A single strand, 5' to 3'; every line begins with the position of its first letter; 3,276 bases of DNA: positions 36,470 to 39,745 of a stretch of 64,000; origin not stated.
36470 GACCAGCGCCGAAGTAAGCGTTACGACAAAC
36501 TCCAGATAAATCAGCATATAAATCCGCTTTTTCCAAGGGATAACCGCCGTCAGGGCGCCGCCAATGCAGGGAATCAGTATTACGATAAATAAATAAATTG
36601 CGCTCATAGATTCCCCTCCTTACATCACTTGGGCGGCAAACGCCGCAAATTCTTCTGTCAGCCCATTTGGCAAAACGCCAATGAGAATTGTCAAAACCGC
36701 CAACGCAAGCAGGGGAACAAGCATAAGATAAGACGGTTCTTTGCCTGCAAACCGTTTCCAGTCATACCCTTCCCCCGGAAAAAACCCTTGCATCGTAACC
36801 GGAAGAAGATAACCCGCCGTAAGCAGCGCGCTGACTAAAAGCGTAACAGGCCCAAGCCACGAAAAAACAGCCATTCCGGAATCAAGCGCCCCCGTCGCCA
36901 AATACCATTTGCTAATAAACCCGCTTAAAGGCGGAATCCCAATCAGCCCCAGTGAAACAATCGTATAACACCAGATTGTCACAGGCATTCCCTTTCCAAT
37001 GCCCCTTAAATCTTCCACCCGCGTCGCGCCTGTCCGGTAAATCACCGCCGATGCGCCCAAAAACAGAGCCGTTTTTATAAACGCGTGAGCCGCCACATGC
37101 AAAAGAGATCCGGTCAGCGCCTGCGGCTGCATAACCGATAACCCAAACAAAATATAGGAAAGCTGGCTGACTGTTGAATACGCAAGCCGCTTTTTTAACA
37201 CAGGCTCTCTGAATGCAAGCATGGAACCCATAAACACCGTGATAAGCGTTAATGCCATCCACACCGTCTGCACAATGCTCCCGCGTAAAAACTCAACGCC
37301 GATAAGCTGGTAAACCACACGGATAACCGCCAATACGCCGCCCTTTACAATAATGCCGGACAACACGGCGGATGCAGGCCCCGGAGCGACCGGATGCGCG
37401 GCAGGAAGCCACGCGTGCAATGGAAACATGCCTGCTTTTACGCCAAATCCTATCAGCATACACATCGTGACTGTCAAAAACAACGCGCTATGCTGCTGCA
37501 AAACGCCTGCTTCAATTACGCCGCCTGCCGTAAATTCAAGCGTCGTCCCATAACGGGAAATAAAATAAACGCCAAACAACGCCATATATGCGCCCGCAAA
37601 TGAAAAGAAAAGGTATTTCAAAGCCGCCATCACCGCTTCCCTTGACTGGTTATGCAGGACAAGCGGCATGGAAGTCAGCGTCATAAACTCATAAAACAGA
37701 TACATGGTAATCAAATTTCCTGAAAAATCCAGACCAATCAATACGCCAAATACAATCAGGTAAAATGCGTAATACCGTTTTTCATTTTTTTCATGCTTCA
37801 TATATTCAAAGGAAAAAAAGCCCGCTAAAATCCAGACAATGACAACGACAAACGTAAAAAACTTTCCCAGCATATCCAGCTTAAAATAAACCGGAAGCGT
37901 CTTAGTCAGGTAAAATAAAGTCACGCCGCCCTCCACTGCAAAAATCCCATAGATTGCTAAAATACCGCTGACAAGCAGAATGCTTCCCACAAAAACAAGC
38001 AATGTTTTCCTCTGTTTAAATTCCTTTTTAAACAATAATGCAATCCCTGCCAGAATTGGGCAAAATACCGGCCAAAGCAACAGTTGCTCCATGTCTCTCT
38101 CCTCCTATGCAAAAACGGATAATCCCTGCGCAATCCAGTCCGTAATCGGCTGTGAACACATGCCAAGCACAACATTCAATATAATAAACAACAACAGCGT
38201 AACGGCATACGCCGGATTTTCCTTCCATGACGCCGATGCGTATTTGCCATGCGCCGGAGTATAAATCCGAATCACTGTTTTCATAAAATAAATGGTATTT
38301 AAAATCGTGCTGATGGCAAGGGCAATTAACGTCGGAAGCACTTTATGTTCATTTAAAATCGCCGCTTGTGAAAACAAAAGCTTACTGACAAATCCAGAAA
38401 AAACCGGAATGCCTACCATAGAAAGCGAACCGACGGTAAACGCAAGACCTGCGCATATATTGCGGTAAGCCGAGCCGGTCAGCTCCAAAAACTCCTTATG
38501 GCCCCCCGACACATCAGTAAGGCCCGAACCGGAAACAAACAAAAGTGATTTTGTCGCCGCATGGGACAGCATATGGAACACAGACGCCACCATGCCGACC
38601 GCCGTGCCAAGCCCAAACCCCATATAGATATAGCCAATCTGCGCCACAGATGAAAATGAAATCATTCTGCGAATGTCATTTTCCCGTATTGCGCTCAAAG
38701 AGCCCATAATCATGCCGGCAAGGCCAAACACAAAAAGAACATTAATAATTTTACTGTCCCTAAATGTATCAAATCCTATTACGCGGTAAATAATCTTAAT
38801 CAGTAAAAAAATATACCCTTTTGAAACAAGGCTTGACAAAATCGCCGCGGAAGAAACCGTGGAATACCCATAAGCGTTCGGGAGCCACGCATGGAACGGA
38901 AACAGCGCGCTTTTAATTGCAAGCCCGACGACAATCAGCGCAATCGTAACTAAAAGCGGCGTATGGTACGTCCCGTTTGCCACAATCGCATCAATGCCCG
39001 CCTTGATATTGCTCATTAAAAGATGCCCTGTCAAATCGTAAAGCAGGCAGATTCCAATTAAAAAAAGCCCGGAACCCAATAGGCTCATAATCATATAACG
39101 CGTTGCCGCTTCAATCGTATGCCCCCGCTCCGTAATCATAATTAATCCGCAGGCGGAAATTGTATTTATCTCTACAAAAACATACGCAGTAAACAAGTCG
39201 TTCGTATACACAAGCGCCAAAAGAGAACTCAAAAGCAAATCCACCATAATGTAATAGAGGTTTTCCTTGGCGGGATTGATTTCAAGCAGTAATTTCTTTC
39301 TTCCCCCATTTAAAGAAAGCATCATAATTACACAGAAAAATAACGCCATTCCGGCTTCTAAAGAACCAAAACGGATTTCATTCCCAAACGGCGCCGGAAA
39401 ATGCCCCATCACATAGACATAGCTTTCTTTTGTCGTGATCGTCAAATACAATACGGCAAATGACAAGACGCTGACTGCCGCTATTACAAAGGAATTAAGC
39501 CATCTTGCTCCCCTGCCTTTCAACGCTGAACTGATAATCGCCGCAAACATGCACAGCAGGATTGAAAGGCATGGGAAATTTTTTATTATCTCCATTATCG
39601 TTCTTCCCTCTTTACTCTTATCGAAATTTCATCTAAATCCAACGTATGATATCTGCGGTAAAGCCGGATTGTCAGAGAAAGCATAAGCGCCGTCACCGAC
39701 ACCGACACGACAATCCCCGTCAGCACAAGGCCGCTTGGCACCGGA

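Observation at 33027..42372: Non-canonical Mrp-like cluster (E-F-G-B'-B-C-D-D-D-A/L) with four antiporter-type modules and no associated redox subunits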

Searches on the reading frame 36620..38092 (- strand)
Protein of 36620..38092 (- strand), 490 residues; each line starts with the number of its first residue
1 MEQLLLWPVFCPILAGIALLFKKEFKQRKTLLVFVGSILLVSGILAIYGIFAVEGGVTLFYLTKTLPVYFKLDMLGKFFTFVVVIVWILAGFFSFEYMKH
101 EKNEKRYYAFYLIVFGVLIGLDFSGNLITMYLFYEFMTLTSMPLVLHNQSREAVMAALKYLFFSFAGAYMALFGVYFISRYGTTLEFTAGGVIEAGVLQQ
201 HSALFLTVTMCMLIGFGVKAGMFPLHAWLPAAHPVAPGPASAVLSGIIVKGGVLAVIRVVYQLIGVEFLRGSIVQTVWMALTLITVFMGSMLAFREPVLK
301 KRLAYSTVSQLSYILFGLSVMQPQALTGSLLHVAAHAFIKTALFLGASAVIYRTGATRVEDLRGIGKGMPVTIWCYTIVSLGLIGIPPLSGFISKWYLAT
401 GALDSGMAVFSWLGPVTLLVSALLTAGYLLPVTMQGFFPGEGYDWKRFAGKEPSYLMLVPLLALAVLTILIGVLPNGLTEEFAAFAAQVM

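Call 4: search_protein_families(library=pfam, proteins=[window:36620-38092:-], max_evalue=0.01)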
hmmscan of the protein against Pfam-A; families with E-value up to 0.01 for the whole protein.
window:36620-38092:- (490 aa): 2 families
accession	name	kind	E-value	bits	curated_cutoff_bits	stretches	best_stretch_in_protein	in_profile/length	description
PF00361.26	Proton_antipo_M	-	1.1e-55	189.4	21.5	1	124-416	1-289/294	NADH:quinone oxidoreductase/Mrp antiporter, TM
PF00662.26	Proton_antipo_N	-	1.7e-05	25.1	24.5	1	66-108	9-51/51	NADH-Ubiquinone oxidoreductase (complex I), chain 5 N-terminus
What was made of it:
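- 36620..38092 (-): Antiporter-like module D2, 490 aa, with MrpD/MbhH-type TMH8 and an ND5-type N-terminus. PF00361, 1e-55, plus PF00662 (call 4).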

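Call 5: search_protein_families(library=ncbifam, proteins=[window:36620-38092:-], max_evalue=0.01)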
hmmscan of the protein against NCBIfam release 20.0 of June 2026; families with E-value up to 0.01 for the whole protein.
window:36620-38092:- (490 aa): 74 families (the best 25 are shown)
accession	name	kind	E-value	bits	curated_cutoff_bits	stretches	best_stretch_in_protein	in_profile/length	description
NF006236.0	PRK08375.1-1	equivalog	3.3e-93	313.3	663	1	5-480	9-486/493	putative monovalent cation/H+ antiporter subunit D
NF005561.0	PRK07234.1-1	equivalog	7.8e-89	298.9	718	1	28-441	35-443/569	putative monovalent cation/H+ antiporter subunit D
NF006419.0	PRK08668.1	equivalog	7.1e-80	269.5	617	1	10-485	9-477/613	NADH dehydrogenase subunit M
NF005140.0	PRK06589.1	equivalog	4.4e-77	260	470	1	2-482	10-484/489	putative monovalent cation/H+ antiporter subunit D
NF005086.0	PRK06521.1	equivalog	9.5e-67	225.9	667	1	3-488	6-505/669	hydrogenase 4 subunit B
NF006240.0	PRK08376.1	subfamily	9.9e-62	209.5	662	1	66-488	80-505/521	putative monovalent cation/H+ antiporter subunit D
NF005818.0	PRK07691.1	equivalog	2.9e-58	198.1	586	1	1-487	2-481/496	Na+/H+ antiporter subunit D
NF009305.0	PRK12662.1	equivalog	4.7e-56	190.5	700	1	2-480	3-481/492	putative monovalent cation/H+ antiporter subunit D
NF005097.0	PRK06525.1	equivalog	2.2e-55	188.3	430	1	2-473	2-473/480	hydrogenase 4 subunit D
NF009306.0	PRK12663.1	equivalog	2.2e-54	185.1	542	1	1-480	2-472/498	Na+/H+ antiporter subunit D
NF006241.0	PRK08377.1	equivalog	3.2e-54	184.7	645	1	69-479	73-467/494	NADH dehydrogenase subunit N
TIGR01972.1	NDH_I_M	subfamily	1e-52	179.5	263.8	1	8-484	4-477/486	NADH-quinone oxidoreductase subunit M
NF009288.0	PRK12648.1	equivalog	3.3e-52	177.7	1104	1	9-488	7-484/954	monovalent cation/H+ antiporter subunit A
NF009287.0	PRK12647.1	equivalog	3.5e-49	168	937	1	67-482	69-474/773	putative monovalent cation/H+ antiporter subunit A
NF005044.0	PRK06458.1-4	equivalog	5e-49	167.5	610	1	4-480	10-485/531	hydrogenase 4 subunit F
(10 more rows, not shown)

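Call 25: search_solved_structures(query=window:36620-38092:-, max_evalue=1e-25, show_alignments=1)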
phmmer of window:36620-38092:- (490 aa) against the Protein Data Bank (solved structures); distinct sequences matched with E-value up to 1e-25: 12.
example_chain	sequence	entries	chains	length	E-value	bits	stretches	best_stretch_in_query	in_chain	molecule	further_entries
6cfw_H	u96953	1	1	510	4.5e-53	184.2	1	65-482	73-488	Monovalent cation/H+ antiporter subunit D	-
7qru_D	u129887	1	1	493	7.6e-41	143.9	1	1-477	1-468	Na+/H+ antiporter subunit D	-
6u8y_H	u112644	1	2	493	4.5e-35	124.8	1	70-476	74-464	NADH dehydrogenase subunit N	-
6z16_D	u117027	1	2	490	4.6e-33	118.2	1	1-472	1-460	Multisubunit Na+/H+ antiporter, D subunit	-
6u8y_X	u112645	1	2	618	5e-33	118.1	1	72-481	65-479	NADH dehydrogenase subunit M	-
6hum_F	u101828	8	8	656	2.3e-30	109.3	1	70-482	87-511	NADH dehydrogenase subunit 5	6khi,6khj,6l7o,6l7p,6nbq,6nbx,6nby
6z16_A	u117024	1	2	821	1.7e-28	103.2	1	72-485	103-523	Multisubunit Na+/H+ antiporter, A subunit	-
7wff_F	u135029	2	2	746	1.1e-27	100.5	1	8-437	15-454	NAD(P)H-quinone oxidoreductase subunit 5, chloroplastic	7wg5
7d3u_A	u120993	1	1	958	2.3e-27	99.4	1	43-437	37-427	Monovalent Na+/H+ antiporter subunit A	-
7qru_A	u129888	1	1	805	2.5e-27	99.3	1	4-479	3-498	Na+/H+ antiporter subunit A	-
9grx_F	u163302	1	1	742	3.5e-26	95.5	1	8-460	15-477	NAD(P)H-quinone oxidoreductase subunit 5, chloroplastic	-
7d3u_D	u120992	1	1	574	5.4e-26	94.9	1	26-431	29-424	Monovalent Na+/H+ antiporter subunit D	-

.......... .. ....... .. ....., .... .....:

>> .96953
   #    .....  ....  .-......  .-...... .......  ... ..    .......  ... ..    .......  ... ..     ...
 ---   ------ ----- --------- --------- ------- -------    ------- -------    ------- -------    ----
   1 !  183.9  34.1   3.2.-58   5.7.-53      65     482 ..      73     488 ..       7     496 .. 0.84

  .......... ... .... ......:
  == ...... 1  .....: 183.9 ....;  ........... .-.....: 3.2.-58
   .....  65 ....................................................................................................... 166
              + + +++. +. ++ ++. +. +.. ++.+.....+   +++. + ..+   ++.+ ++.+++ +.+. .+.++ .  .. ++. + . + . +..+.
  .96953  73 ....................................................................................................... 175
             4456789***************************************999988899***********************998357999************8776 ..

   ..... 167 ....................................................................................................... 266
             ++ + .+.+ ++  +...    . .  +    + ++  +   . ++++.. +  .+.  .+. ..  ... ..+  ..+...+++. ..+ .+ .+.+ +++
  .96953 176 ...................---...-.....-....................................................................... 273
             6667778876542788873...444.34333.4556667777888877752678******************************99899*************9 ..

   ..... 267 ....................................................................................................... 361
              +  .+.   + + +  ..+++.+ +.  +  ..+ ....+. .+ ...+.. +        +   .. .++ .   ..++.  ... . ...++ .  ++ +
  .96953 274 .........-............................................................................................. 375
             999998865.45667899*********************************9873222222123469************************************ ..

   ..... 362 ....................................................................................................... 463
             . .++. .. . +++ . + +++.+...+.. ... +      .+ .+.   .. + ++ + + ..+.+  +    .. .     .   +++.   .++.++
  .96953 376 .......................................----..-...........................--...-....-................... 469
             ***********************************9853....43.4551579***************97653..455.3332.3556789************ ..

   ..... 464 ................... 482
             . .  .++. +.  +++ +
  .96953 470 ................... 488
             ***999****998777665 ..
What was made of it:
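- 36620..38092 (-): The best PDB hit is MbhH 6cfw_H at 184 bits (call 25).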

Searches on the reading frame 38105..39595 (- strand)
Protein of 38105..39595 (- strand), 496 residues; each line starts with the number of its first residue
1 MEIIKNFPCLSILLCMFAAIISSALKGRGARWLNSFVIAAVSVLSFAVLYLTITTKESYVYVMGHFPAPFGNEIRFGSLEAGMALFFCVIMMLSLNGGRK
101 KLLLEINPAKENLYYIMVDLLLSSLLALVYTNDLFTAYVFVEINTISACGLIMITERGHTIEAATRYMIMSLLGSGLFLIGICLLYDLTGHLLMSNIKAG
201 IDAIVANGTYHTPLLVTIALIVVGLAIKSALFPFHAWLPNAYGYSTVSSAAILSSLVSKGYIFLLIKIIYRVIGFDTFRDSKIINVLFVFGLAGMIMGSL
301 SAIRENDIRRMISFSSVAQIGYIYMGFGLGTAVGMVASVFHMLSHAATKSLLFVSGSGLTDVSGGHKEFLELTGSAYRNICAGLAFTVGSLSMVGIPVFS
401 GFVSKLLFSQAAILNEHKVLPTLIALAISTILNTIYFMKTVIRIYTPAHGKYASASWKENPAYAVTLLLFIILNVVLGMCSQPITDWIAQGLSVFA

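Call 4: search_protein_families(library=pfam, proteins=[window:38105-39595:-], max_evalue=0.01)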
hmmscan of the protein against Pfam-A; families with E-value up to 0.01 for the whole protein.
window:38105-39595:- (496 aa): 1 family
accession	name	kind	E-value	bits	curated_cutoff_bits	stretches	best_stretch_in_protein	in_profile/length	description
PF00361.26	Proton_antipo_M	-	2.9e-49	168.3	21.5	1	132-423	2-286/294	NADH:quinone oxidoreductase/Mrp antiporter, TM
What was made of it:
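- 38105..39595 (-): Antiporter-like module D1, 496 aa, of the MbsH / MrpD / NuoN type. PF00361, 3e-49 (call 4).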

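Call 5: search_protein_families(library=ncbifam, proteins=[window:38105-39595:-], max_evalue=0.01)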
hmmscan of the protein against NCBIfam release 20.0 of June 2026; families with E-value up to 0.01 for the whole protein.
window:38105-39595:- (496 aa): 74 families (the best 25 are shown)
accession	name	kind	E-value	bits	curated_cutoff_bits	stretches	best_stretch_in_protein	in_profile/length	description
NF009305.0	PRK12662.1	equivalog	2.3e-70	237.8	700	1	5-486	3-481/492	putative monovalent cation/H+ antiporter subunit D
NF006241.0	PRK08377.1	equivalog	2.6e-65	221.3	645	1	7-487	4-469/494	NADH dehydrogenase subunit N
NF009306.0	PRK12663.1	equivalog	3e-58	197.8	542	1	5-488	3-474/498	Na+/H+ antiporter subunit D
TIGR01770.1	NDH_I_N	subfamily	1.1e-55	189.5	332.6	1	7-484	5-471/472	NADH-quinone oxidoreductase subunit NuoN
NF004920.0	PRK06277.1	equivalog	2.7e-55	188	578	1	10-490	6-470/478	energy conserving hydrogenase EhbF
NF006419.0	PRK08668.1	equivalog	3.4e-54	184.6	617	1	12-489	8-475/613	NADH dehydrogenase subunit M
NF006240.0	PRK08376.1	subfamily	3e-52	178.2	662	1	8-488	7-499/521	putative monovalent cation/H+ antiporter subunit D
NF006238.0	PRK08375.1-4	equivalog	4.2e-49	167.7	626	1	31-431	27-416/531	putative monovalent cation/H+ antiporter subunit D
NF009308.0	PRK12665.1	equivalog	3.1e-47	161.3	585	1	3-448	4-437/531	Na+/H+ antiporter subunit D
NF009309.0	PRK12666.1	equivalog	1.2e-44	152.9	476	1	4-488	4-498/529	monovalent cation/H+ antiporter subunit D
NF005818.0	PRK07691.1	equivalog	9e-44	150.3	586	1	5-491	3-479/496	Na+/H+ antiporter subunit D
TIGR01972.1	NDH_I_M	subfamily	7.1e-42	143.7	263.8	1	8-491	8-478/486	NADH-quinone oxidoreductase subunit M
NF005140.0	PRK06589.1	equivalog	2.6e-41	141.9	470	1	79-479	81-475/489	putative monovalent cation/H+ antiporter subunit D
NF006236.0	PRK08375.1-1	equivalog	2.3e-39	135.7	663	1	110-486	111-486/493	putative monovalent cation/H+ antiporter subunit D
NF004445.0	PRK05777.2-3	equivalog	6.3e-39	134.2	408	1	33-480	31-466/475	NADH-quinone oxidoreductase subunit NuoN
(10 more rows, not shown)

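Call 24: search_solved_structures(query=window:38105-39595:-, max_evalue=1e-25, show_alignments=1)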
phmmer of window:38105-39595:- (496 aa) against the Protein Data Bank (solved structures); distinct sequences matched with E-value up to 1e-25: 9.
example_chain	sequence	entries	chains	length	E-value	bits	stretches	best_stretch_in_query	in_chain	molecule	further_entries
6u8y_H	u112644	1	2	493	2.9e-49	171.9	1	10-488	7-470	NADH dehydrogenase subunit N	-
6cfw_H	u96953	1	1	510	1.5e-38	136.5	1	12-487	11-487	Monovalent cation/H+ antiporter subunit D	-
7d3u_D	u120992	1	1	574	7e-36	127.7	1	83-439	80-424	Monovalent Na+/H+ antiporter subunit D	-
7qru_D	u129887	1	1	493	5.1e-34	121.6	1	31-488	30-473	Na+/H+ antiporter subunit D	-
6u8y_X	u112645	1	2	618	2.8e-32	115.8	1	51-480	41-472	NADH dehydrogenase subunit M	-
8e9g_N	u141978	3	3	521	1.2e-27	100.6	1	122-486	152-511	NADH-quinone oxidoreductase subunit N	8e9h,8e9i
6hum_F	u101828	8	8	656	1.6e-26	96.9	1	114-410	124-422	NADH dehydrogenase subunit 5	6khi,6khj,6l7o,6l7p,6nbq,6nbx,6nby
6z16_D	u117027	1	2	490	2.2e-26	96.4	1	41-489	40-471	Multisubunit Na+/H+ antiporter, D subunit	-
7d3u_A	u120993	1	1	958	7.5e-26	94.6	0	112-409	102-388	Monovalent Na+/H+ antiporter subunit A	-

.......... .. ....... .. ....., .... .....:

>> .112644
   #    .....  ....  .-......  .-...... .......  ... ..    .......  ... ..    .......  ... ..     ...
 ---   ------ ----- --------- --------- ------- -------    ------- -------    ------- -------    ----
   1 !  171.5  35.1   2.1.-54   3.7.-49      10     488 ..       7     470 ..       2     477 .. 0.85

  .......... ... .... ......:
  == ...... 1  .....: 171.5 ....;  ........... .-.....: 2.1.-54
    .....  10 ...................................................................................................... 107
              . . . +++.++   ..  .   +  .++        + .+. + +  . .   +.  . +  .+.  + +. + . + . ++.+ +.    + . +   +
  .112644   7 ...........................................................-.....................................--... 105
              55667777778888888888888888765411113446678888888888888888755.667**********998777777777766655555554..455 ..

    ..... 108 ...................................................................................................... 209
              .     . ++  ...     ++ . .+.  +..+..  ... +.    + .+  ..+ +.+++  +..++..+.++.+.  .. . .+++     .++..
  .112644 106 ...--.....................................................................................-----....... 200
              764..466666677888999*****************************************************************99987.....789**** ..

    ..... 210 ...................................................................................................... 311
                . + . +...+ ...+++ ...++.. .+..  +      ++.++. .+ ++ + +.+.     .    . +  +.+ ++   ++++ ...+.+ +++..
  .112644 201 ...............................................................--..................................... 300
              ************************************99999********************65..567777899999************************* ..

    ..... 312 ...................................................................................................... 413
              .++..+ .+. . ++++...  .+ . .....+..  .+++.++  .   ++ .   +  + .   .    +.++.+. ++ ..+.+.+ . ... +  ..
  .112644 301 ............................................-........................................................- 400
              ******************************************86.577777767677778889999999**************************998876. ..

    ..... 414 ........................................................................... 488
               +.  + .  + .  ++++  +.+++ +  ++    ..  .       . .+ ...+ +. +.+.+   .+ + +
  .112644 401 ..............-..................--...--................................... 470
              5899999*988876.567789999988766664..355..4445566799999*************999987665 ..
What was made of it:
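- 38105..39595 (-): The best PDB hit is MbsH 6u8y_H at 172 bits (call 24).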
